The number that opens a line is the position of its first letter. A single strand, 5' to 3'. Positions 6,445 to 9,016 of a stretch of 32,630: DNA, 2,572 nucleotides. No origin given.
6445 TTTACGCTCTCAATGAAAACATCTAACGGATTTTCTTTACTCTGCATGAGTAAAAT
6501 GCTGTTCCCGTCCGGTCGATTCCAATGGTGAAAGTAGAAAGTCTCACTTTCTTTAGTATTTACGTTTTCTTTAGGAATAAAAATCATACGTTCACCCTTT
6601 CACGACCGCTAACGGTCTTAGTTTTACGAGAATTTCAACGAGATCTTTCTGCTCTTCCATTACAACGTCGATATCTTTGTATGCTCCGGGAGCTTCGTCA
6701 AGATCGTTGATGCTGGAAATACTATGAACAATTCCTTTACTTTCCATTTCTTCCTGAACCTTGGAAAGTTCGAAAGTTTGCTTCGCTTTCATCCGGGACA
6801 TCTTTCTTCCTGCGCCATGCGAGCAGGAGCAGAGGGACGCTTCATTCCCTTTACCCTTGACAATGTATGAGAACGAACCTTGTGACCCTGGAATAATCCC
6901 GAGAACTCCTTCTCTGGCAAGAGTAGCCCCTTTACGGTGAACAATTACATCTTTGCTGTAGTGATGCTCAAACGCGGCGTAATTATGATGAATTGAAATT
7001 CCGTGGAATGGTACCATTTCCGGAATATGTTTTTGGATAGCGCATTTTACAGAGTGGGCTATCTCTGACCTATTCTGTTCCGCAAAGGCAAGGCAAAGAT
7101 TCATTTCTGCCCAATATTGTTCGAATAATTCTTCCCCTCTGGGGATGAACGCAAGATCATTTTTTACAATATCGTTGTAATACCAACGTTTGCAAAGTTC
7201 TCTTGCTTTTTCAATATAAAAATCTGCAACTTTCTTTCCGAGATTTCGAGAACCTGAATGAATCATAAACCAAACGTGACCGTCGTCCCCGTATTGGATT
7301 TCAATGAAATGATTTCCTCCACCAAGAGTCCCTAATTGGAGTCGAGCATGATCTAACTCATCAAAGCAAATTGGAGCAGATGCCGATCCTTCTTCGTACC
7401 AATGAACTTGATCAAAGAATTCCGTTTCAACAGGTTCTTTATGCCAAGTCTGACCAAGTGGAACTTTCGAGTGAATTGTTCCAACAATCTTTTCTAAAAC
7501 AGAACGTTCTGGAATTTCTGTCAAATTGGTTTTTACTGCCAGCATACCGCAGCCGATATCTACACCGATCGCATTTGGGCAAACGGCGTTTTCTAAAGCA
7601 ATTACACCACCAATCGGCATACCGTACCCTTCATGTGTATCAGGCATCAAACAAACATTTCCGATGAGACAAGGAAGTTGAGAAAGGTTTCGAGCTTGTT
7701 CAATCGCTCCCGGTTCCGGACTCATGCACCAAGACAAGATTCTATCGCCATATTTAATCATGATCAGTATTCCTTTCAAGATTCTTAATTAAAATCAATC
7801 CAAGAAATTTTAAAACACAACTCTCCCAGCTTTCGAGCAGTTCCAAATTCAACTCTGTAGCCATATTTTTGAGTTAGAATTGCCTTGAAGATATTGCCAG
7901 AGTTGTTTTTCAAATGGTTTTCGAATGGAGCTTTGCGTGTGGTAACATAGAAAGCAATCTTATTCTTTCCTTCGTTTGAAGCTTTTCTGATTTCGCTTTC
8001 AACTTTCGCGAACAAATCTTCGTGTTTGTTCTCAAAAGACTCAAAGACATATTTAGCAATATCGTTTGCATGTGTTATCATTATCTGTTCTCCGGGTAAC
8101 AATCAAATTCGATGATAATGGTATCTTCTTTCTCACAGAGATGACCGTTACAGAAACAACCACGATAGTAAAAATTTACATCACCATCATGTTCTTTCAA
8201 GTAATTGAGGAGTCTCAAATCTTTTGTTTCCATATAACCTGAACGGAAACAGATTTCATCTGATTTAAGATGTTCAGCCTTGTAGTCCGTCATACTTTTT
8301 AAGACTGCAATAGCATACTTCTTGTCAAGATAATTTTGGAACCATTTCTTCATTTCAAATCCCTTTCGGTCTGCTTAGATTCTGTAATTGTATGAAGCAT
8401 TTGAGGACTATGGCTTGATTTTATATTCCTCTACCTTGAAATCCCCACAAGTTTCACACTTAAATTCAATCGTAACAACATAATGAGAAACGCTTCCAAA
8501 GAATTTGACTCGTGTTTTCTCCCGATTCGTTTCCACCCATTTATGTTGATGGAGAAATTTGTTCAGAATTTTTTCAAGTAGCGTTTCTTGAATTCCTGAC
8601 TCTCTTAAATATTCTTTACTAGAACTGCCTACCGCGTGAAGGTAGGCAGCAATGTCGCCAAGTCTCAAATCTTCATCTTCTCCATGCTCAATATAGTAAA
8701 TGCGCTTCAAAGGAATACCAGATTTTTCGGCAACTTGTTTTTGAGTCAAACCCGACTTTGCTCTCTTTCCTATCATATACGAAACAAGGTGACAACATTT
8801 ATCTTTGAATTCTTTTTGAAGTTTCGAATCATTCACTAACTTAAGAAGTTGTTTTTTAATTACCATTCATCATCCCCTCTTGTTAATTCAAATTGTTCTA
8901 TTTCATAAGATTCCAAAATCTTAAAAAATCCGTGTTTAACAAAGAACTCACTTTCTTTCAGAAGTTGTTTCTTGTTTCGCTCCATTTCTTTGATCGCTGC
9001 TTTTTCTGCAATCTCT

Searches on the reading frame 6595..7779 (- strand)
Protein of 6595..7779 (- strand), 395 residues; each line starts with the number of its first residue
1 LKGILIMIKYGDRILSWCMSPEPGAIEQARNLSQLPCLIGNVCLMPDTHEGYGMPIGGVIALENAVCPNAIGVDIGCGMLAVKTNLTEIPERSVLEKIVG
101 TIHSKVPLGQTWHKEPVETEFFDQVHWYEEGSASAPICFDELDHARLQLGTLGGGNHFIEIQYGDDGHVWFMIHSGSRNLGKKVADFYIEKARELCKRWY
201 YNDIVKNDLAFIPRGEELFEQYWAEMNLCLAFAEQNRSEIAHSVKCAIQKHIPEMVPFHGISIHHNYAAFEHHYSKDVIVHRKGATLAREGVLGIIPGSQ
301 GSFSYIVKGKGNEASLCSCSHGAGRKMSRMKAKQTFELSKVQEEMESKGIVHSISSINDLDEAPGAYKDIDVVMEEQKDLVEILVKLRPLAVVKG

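Call 19: search_protein_families(library=pfam, proteins=[window:6595-7779:-], max_evalue=0.01)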
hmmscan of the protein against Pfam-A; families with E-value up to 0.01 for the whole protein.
window:6595-7779:- (395 aa): 1 family
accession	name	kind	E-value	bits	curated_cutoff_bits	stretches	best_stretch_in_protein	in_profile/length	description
PF01139.22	RtcB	-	1.2e-108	364.6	27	1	28-395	1-426/426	tRNA-splicing ligase RtcB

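Call 20: search_protein_families(library=phrogs, proteins=[window:6595-7779:-], max_evalue=0.001)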
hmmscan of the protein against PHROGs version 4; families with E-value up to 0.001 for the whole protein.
window:6595-7779:- (395 aa): 2 families
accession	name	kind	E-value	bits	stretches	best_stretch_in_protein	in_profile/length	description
phrog_1075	-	DNA, RNA and nucleotide metabolism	2.1e-119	400.6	1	20-395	72-441/459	tRNA splicing ligase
phrog_32430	-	DNA, RNA and nucleotide metabolism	1.1e-37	129.9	1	265-395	10-138/139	tRNA splicing ligase RtcB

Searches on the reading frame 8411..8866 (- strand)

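Call 54: search_protein_families(library=pfam, proteins=[window:8411-8866:-], max_evalue=0.01)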
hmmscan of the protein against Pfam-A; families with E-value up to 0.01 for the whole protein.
window:8411-8866:- (152 aa): 3 families
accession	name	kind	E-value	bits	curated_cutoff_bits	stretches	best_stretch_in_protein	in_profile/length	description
PF01381.28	HTH_3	-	1.1e-05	25.8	23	1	35-64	5-34/55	Helix-turn-helix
PF13560.12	HTH_31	-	0.00037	21.2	27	1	35-81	10-56/64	Helix-turn-helix domain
PF12844.13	HTH_19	-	0.004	17.5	30.2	1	35-88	8-60/64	Helix-turn-helix domain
